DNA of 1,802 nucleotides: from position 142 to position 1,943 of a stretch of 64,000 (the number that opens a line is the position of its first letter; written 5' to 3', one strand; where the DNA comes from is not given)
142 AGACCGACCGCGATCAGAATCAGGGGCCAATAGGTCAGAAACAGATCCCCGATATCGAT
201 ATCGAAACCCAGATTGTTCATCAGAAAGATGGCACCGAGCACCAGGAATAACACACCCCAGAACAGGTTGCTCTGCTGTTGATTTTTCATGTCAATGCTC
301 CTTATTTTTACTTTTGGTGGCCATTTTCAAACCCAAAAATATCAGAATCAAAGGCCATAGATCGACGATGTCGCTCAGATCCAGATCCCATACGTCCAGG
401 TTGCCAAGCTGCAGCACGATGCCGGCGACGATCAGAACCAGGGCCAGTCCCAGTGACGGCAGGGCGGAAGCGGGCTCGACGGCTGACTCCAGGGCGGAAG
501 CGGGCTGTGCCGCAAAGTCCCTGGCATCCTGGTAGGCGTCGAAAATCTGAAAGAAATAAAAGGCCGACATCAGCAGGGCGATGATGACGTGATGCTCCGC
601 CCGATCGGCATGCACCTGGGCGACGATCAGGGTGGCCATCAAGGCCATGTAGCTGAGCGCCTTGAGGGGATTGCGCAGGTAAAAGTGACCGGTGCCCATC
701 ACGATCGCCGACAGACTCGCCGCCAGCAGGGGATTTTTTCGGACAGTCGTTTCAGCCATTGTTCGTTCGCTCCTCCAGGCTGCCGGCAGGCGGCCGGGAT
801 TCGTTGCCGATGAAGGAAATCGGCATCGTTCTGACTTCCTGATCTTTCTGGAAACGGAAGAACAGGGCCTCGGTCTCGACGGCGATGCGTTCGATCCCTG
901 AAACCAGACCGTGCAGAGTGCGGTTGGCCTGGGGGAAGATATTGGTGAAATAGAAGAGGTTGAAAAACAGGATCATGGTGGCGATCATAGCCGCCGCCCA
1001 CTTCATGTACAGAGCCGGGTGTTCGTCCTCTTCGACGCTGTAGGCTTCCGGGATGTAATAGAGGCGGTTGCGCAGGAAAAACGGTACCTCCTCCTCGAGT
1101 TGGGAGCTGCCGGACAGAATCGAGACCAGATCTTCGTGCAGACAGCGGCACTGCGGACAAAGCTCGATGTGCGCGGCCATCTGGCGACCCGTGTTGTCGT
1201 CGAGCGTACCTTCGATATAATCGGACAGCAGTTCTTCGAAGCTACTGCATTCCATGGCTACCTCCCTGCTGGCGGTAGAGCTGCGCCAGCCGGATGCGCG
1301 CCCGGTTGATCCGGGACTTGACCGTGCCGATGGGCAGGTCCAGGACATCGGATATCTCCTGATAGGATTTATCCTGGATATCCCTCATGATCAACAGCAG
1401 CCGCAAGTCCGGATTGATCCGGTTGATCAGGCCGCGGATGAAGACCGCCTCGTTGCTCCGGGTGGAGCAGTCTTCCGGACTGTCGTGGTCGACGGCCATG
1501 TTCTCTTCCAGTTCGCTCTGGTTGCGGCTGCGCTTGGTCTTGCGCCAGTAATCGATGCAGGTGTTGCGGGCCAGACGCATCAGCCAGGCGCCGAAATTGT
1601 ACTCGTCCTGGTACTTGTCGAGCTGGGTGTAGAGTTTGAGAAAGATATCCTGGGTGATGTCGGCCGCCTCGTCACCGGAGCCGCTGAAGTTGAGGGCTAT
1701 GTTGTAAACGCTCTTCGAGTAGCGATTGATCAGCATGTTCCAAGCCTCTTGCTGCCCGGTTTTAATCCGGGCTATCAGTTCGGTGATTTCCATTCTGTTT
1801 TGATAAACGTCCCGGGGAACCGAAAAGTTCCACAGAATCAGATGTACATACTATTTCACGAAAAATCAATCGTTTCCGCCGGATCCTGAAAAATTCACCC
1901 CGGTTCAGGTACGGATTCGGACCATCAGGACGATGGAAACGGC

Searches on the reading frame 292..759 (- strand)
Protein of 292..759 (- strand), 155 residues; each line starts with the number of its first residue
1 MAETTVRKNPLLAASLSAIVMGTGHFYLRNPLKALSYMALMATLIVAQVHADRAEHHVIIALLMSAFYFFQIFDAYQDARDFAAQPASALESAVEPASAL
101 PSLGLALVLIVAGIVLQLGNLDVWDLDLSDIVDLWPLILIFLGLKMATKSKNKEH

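Call 8: search_protein_families(library=pfam, proteins=[window:292-759:-])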
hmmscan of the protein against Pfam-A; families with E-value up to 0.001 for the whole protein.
window:292-759:- (155 aa): 2 families
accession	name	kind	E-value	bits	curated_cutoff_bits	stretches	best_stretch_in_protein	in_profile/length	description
PF18917.5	LiaI-LiaF-like_TM1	-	8.2e-09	35.9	27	1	105-146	3-41/42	LiaI-LiaF-like transmembrane region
PF22570.1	LiaF-TM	-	1.1e-07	33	27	1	106-153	3-48/98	LiaF transmembrane domain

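Call 39: search_protein_families(library=ncbifam, proteins=[window:292-759:-], max_evalue=0.01)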
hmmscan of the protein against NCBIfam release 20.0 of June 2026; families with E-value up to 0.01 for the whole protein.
window:292-759:- (155 aa): 0 families

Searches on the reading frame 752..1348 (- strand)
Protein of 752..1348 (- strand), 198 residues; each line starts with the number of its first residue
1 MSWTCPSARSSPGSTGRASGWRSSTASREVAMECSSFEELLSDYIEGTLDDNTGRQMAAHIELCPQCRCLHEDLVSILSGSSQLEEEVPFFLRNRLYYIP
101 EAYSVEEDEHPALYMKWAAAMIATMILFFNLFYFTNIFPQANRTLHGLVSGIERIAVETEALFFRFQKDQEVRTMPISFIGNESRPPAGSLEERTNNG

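Call 8: search_protein_families(library=pfam, proteins=[window:752-1348:-])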
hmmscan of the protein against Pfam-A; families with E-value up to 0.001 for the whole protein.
window:752-1348:- (198 aa): 1 family
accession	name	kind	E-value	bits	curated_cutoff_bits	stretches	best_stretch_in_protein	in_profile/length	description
PF13490.11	zf-HC2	-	1.3e-09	38.4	22.2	1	34-68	1-35/35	Putative zinc-finger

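Call 39: search_protein_families(library=ncbifam, proteins=[window:752-1348:-], max_evalue=0.01)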
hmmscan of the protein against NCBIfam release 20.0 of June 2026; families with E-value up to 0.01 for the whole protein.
window:752-1348:- (198 aa): 3 families
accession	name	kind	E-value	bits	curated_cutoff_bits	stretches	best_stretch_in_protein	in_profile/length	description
TIGR02451.1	anti_sig_ChrR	subfamily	0.00011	22.1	124.5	1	38-73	5-40/216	ChrR family anti-sigma-E factor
NF052368.1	antisigmaE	subfamily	0.0011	18.8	50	1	32-70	2-40/48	anti-sigma factor family protein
TIGR03988.1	antisig_RsrA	equivalog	0.0035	17.4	62.5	1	33-97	1-67/77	mycothiol system anti-sigma-R factor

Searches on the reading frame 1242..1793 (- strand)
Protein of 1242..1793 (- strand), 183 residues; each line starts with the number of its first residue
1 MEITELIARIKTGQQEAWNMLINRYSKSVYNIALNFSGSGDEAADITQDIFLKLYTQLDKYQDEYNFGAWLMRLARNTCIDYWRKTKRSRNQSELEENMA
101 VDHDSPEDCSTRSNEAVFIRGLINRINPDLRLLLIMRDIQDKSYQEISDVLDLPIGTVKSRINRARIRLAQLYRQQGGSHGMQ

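Call 8: search_protein_families(library=pfam, proteins=[window:1242-1793:-])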
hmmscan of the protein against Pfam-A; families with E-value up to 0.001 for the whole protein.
window:1242-1793:- (183 aa): 4 families
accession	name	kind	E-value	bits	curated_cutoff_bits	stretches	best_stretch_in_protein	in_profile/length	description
PF04542.20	Sigma70_r2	-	3.3e-20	72.1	24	1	21-88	1-70/71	Sigma-70 region 2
PF08281.18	Sigma70_r4_2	-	2.5e-13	49.9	25.7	1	120-169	5-54/54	Sigma-70, region 4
PF04545.22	Sigma70_r4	-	2.3e-08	33.8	24.1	1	123-169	2-48/50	Sigma-70, region 4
PF07638.17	Sigma70_ECF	-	0.00014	22.3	21.1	1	2-171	3-181/185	ECF sigma factor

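Call 12: find_related_loci(query=window:1242-1793:-, collection=genome_contigs, flank=10000)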
Query window:1242-1793:- (183 aa) in genome_contigs; peptide patterns used: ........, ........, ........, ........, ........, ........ (x = any residue, [..] = any of these).
128 stretches matched a pattern; 12 encode a relative of the query (tblastn E <= 1e-3); 12 distinct loci.
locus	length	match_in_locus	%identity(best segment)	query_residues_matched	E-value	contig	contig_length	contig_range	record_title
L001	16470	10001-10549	89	1-183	4e-112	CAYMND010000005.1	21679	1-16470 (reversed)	MAG TPA_asm: uncultured Clostridia bacterium isolate binchicken_co108_206 genome assembly, contig: NODE_5121_length_2167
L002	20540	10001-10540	56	1-177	2e-65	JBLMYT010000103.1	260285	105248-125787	MAG: Candidatus Omnitrophota bacterium isolate MAG222 PRJNA951521_bin77_renamed_102, whole genome shotgun sequence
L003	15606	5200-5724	55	1-175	3e-64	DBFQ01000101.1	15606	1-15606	MAG TPA_asm: Candidatus Aminicenantes bacterium UBA876 UBA876_contig_5347, whole genome shotgun sequence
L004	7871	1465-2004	54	2-182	4e-63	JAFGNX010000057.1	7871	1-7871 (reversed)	MAG: Candidatus Aminicenantes bacterium isolate Zod_Metabat.571 k87_1933104, whole genome shotgun sequence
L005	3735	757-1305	52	1-178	1e-61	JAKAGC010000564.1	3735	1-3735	MAG: Acidobacteria bacterium isolate WY2.bin142 NODE_53445_length_3735_cov_0.925166, whole genome shotgun sequence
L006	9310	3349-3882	31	2-174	9e-28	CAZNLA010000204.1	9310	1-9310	MAG TPA_asm: uncultured bacterium isolate SRP284006_co1_27 genome assembly, contig: NODE_14144_length_9310_cov_6.052512,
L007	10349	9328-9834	28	6-172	1e-13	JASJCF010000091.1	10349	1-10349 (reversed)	MAG: Acidimicrobiia bacterium isolate MO_140.B29 MO_140.c_3887, whole genome shotgun sequence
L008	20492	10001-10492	27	5-165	8e-14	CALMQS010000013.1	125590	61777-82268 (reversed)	MAG TPA_asm: uncultured Sphingobacteriales bacterium isolate SRR1763383_bin.86_CONCOCT_v1.1_MAG genome assembly, contig:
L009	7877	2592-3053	29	6-160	2e-10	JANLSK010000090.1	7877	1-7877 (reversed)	MAG: Actinomycetes bacterium isolate OTE_25_metabat_366 OTE_25_k141_47570, whole genome shotgun sequence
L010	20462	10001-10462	25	13-165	5e-10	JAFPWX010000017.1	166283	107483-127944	MAG: Bacteroidales bacterium isolate RGIG1549 Goat_Abomasum-5__c471786, whole genome shotgun sequence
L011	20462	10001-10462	25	13-165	5e-10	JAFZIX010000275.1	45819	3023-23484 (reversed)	MAG: Bacteroidales bacterium isolate RGIG7808 Water_buffalos_Reticulum-1__c704723, whole genome shotgun sequence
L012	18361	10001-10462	25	13-165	5e-10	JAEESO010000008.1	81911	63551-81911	MAG: Bacteroidales bacterium isolate Tb.RUG.384 NODE_780_length_81911_cov_3.409848, whole genome shotgun sequence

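Call 39: search_protein_families(library=ncbifam, proteins=[window:1242-1793:-], max_evalue=0.01)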
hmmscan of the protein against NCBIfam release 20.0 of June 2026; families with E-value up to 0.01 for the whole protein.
window:1242-1793:- (183 aa): 109 families (the best 25 are shown)
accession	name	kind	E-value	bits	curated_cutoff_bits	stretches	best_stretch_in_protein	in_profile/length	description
NF007223.0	PRK09641.1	equivalog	7.4e-34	117.2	209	1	4-171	6-182/187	RNA polymerase sigma factor SigW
NF058625.1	sigma_PG0214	equivalog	1.7e-31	109.2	130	1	15-176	3-164/170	GFO_1088 family ECF-type sigma factor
TIGR02937.1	sigma70-ECF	superfamily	2e-31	108.9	42.9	1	16-171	1-163/165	sigma-70 family RNA polymerase sigma factor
NF009171.0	PRK12518.1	equivalog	3.4e-30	105.3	208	1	5-177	16-188/191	RNA polymerase sigma factor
TIGR02948.1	SigW_bacill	equivalog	1e-29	103.9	243.1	1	4-171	6-182/187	RNA polymerase sigma factor SigW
NF007216.0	PRK09638.1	equivalog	2.6e-29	102.3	194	1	2-166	4-167/180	RNA polymerase sigma factor SigY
NF007229.0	PRK09647.1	equivalog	1.6e-28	99.5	265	1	13-174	41-203/220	RNA polymerase sigma factor SigE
NF007225.0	PRK09643.1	equivalog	2e-28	99.5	190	1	4-174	15-183/204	RNA polymerase sigma factor SigM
NF009166.1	PRK12513.1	equivalog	2.8e-28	99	206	1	5-170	11-183/193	RNA polymerase sigma factor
NF009185.0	PRK12533.1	equivalog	2e-26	93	248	1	25-176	38-196/231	RNA polymerase sigma factor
TIGR02950.1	SigM_subfam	subfamily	2e-26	92.8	147.95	1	21-173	5-158/159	RNA polymerase sigma factor, SigM family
NF008888.0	PRK11922.1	equivalog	3.1e-26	92.4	204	1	5-171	19-194/231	RNA polymerase sigma factor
TIGR02939.1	RpoE_Sigma70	equivalog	4.8e-26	92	236.15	1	5-171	9-184/190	RNA polymerase sigma factor RpoE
TIGR02985.1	Sig70_bacteroi1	subfamily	3.1e-25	89.3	126.4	1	16-170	1-159/162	RNA polymerase sigma-70 factor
NF009195.0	PRK12543.1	subfamily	4.8e-25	88.2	197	1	2-171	6-176/192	RNA polymerase sigma factor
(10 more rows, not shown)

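Call 42: find_homologous_proteins(query=window:1242-1793:-, max_evalue=1e-30)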
Query window:1242-1793:- (183 aa): 478 proteins with E <= 1e-30 among 1471 candidates; the best 120 are listed.
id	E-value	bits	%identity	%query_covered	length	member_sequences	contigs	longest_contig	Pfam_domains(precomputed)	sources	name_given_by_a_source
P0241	2.0e-103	362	89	100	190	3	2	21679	PF04545.23,PF04542.21,PF08281.19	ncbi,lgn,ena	-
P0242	2.6e-103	361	100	90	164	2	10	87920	PF04545.23,PF04542.21,PF08281.19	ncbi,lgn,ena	-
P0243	6.8e-102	357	88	100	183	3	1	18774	PF04545.23,PF04542.21,PF08281.19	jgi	-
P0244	2.9e-96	338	83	100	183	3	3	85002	PF07638.18,PF04545.23,PF04542.21,PF08281.19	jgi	jgi:RNA polymerase sigma-70 factor (ECF subfamily)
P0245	2.0e-87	309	85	90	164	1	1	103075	PF04545.23,PF04542.21,PF08281.19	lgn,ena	-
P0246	9.0e-61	223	55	99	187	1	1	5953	PF07638.18,PF04545.23,PF04542.21,PF08281.19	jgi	jgi:RNA polymerase sigma-70 factor (ECF subfamily)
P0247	1.0e-60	223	57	97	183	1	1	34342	PF07638.18,PF04545.23,PF04542.21,PF08281.19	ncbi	-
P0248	2.9e-60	221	55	97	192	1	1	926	PF07638.18,PF04545.23,PF04542.21,PF08281.19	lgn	-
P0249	1.4e-59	219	55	94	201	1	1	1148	PF07638.18,PF04545.23,PF04542.21,PF08281.19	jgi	jgi:RNA polymerase sigma-70 factor (ECF subfamily)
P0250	1.7e-59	219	56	94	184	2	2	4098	PF04545.23,PF04542.21,PF08281.19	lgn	-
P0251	1.7e-59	219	56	97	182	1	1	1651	PF07638.18,PF04545.23,PF04542.21,PF08281.19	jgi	jgi:RNA polymerase sigma-70 factor, ECF subfamily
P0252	2.4e-59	218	55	94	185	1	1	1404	PF04545.23,PF04542.21,PF08281.19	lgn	-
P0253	2.4e-59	218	56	94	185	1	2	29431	PF04545.23,PF04542.21,PF08281.19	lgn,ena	-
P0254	4.9e-59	217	55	97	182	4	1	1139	PF07638.18,PF04545.23,PF04542.21,PF08281.19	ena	-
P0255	4.9e-59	217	52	97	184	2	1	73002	PF07638.18,PF04545.23,PF04542.21,PF08281.19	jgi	jgi:RNA polymerase sigma-70 factor (ECF subfamily)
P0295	1.9e-57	212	57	95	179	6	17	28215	PF07638.18,PF04545.23,PF04542.21,PF08281.19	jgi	jgi:RNA polymerase sigma-70 factor (ECF subfamily)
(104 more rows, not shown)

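Call 43: find_encoding_contigs(protein=P0295, flank=3000, max_places=10)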
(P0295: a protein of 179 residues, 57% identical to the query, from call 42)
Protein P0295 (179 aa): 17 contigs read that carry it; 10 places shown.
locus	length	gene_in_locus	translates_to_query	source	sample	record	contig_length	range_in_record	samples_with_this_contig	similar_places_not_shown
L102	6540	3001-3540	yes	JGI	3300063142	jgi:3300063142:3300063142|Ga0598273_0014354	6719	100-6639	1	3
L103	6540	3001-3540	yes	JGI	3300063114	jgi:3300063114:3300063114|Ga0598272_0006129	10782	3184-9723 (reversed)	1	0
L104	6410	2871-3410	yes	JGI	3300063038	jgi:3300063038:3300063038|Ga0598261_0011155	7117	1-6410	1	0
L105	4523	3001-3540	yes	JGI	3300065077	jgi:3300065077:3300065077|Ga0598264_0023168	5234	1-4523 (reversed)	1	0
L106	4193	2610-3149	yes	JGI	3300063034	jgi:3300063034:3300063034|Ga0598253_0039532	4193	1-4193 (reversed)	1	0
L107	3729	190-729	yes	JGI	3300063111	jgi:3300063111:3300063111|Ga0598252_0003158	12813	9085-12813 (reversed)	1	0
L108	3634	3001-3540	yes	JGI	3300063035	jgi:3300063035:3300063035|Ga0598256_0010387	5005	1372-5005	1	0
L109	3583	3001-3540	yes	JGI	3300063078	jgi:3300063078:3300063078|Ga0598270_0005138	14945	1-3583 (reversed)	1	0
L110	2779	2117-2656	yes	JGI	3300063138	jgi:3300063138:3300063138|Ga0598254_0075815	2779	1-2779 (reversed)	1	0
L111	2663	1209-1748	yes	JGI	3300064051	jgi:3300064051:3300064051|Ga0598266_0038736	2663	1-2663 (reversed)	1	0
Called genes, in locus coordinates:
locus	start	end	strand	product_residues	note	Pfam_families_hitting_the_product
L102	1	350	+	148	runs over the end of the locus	?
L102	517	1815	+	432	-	PF01075:Glyco_transf_9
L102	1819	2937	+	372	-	PF01168:Ala_racemase_N, PF00842:Ala_racemase_C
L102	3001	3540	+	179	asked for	PF07638:Sigma70_ECF, PF04542:Sigma70_r2, PF08281:Sigma70_r4_2, PF04545:Sigma70_r4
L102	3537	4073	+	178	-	PF13490:zf-HC2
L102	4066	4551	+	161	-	PF18917:LiaI-LiaF-like_TM1, PF22570:LiaF-TM (weak)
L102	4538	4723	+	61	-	PF18917:LiaI-LiaF-like_TM1, PF22570:LiaF-TM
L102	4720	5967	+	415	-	PF13349:DUF4097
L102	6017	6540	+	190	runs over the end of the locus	PF01066:CDP-OH_P_transf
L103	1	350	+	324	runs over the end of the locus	PF01032:FecCD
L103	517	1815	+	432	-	PF01075:Glyco_transf_9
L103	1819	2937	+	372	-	PF01168:Ala_racemase_N, PF00842:Ala_racemase_C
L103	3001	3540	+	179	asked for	PF07638:Sigma70_ECF, PF04542:Sigma70_r2, PF08281:Sigma70_r4_2, PF04545:Sigma70_r4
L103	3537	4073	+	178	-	PF13490:zf-HC2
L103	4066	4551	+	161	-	PF18917:LiaI-LiaF-like_TM1, PF22570:LiaF-TM (weak)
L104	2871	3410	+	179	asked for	PF07638:Sigma70_ECF, PF04542:Sigma70_r2, PF08281:Sigma70_r4_2, PF04545:Sigma70_r4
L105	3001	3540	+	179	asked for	PF07638:Sigma70_ECF, PF04542:Sigma70_r2, PF08281:Sigma70_r4_2, PF04545:Sigma70_r4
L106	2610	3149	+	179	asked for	PF07638:Sigma70_ECF, PF04542:Sigma70_r2, PF08281:Sigma70_r4_2, PF04545:Sigma70_r4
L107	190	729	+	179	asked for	PF07638:Sigma70_ECF, PF04542:Sigma70_r2, PF08281:Sigma70_r4_2, PF04545:Sigma70_r4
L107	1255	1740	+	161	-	PF18917:LiaI-LiaF-like_TM1, PF22570:LiaF-TM (weak)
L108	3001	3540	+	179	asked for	PF07638:Sigma70_ECF, PF04542:Sigma70_r2, PF08281:Sigma70_r4_2, PF04545:Sigma70_r4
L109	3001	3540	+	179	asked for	PF07638:Sigma70_ECF, PF04542:Sigma70_r2, PF08281:Sigma70_r4_2, PF04545:Sigma70_r4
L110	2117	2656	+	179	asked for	PF07638:Sigma70_ECF, PF04542:Sigma70_r2, PF08281:Sigma70_r4_2, PF04545:Sigma70_r4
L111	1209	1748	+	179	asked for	PF07638:Sigma70_ECF, PF04542:Sigma70_r2, PF08281:Sigma70_r4_2, PF04545:Sigma70_r4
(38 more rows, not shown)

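Call 44: find_encoding_contigs(protein=P0244, flank=10000, max_places=4)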
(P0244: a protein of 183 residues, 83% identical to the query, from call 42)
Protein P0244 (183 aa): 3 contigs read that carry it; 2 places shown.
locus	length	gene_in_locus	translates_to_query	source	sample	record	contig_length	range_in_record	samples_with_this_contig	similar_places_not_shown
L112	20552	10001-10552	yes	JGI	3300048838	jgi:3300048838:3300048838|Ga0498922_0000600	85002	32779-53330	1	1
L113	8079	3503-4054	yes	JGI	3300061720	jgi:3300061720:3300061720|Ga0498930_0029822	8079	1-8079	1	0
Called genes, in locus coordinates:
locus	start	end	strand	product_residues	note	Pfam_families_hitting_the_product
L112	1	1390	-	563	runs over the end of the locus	PF00037:Fer4 (weak), PF02906:Fe_hyd_lg_C, PF04060:FeS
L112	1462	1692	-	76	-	PF01257:2Fe-2S_thioredx (weak)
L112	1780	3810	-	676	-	PF13510:Fer2_4, PF10588:NADH-G_4Fe-4S_3, PF22117:Fer4_Nqo3, PF12838:Fer4_7, PF14697:Fer4_21, PF00037:Fer4 (weak), PF02906:Fe_hyd_lg_C, PF02256:Fe_hyd_SSU, +3 more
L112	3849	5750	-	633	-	PF01512:Complex1_51K, PF10589:NADH_4Fe-4S, PF00037:Fer4 (weak), PF12837:Fer4_6 (weak), PF12838:Fer4_7 (weak), PF13187:Fer4_9 (weak), PF13237:Fer4_10 (weak), PF00037:Fer4 (weak), +1 more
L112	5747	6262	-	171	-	PF01257:2Fe-2S_thioredx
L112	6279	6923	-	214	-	PF06971:Put_DNA-bind_N, PF02629:CoA_binding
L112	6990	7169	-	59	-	-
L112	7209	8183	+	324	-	PF03706:LPG_synthase_TM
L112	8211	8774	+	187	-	PF04542:Sigma70_r2, PF08281:Sigma70_r4_2, PF04545:Sigma70_r4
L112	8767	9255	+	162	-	-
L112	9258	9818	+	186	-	-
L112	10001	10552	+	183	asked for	PF07638:Sigma70_ECF (weak), PF04542:Sigma70_r2, PF08281:Sigma70_r4_2, PF04545:Sigma70_r4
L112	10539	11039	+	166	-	PF13490:zf-HC2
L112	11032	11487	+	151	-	PF18917:LiaI-LiaF-like_TM1, PF22570:LiaF-TM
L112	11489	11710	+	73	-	PF18917:LiaI-LiaF-like_TM1, PF22570:LiaF-TM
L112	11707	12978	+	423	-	PF13349:DUF4097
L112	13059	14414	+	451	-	PF00069:Pkinase, PF07714:PK_Tyr_Ser-Thr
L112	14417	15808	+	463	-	PF03349:Toluene_X (weak)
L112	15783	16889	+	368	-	PF07719:TPR_2 (faint), PF13432:TPR_16 (faint)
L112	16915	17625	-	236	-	PF27030:AbpE_bact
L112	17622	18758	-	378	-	PF01837:HcyBio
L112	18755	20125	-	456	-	PF00696:AA_kinase, PF01842:ACT, PF13840:ACT_7, PF22468:ACT_9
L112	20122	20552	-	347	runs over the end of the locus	PF01118:Semialdhyde_dh, PF02774:Semialdhyde_dhC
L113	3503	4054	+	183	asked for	PF07638:Sigma70_ECF (weak), PF04542:Sigma70_r2, PF08281:Sigma70_r4_2, PF04545:Sigma70_r4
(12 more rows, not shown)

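Call 74: search_solved_structures(query=window:1242-1793:-, max_evalue=1e-8)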
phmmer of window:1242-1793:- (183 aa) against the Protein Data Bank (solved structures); distinct sequences matched with E-value up to 1e-8: 17.
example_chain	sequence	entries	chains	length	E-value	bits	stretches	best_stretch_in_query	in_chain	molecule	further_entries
1or7_A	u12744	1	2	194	1.6e-22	83.6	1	6-168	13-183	RNA polymerase sigma-E factor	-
6jbq_F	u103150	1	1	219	2.4e-22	83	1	6-168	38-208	ECF RNA polymerase sigma-E factor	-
6in7_B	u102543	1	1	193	2.7e-21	79.5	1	5-169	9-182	RNA polymerase sigma-H factor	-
8z6g_B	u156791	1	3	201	3.1e-21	79.3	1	5-169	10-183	RNA polymerase sigma factor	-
5wuq_A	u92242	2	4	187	4.6e-20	75.5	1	3-171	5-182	ECF RNA polymerase sigma factor SigW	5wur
9m9d_F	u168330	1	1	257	5.4e-20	75.3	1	15-171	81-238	ECF RNA polymerase sigma factor SigE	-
9m9e_F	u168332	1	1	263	5.8e-20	75.2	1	15-171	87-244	ECF RNA polymerase sigma factor SigE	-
9m98_F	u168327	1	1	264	5.9e-20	75.2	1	15-171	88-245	ECF RNA polymerase sigma factor SigE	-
6jcy_F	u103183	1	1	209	1.4e-15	60.9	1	29-173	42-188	ECF RNA polymerase sigma factor SigH,ECF RNA polymerase sigma factor SigE,ECF RNA polymera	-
7qh5_A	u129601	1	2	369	2.7e-15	60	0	9-91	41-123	RNA polymerase sigma factor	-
5zx2_F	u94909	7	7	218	6.7e-13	52.2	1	29-173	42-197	ECF RNA polymerase sigma factor SigH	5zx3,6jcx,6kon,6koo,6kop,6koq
5uxx_A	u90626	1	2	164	1.1e-12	51.5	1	32-174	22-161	RNA polymerase sigma factor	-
4cxf_A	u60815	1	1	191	1.9e-12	50.8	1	6-172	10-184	RNA POLYMERASE SIGMA FACTOR CNRH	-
5or5_A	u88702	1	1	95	7.8e-12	48.8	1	6-83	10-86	ECF RNA polymerase sigma-E factor,ECF RNA polymerase sigma factor SigW,ECF RNA polymerase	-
2map_A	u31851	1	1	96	7.9e-12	48.7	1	6-83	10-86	RNA polymerase sigma factor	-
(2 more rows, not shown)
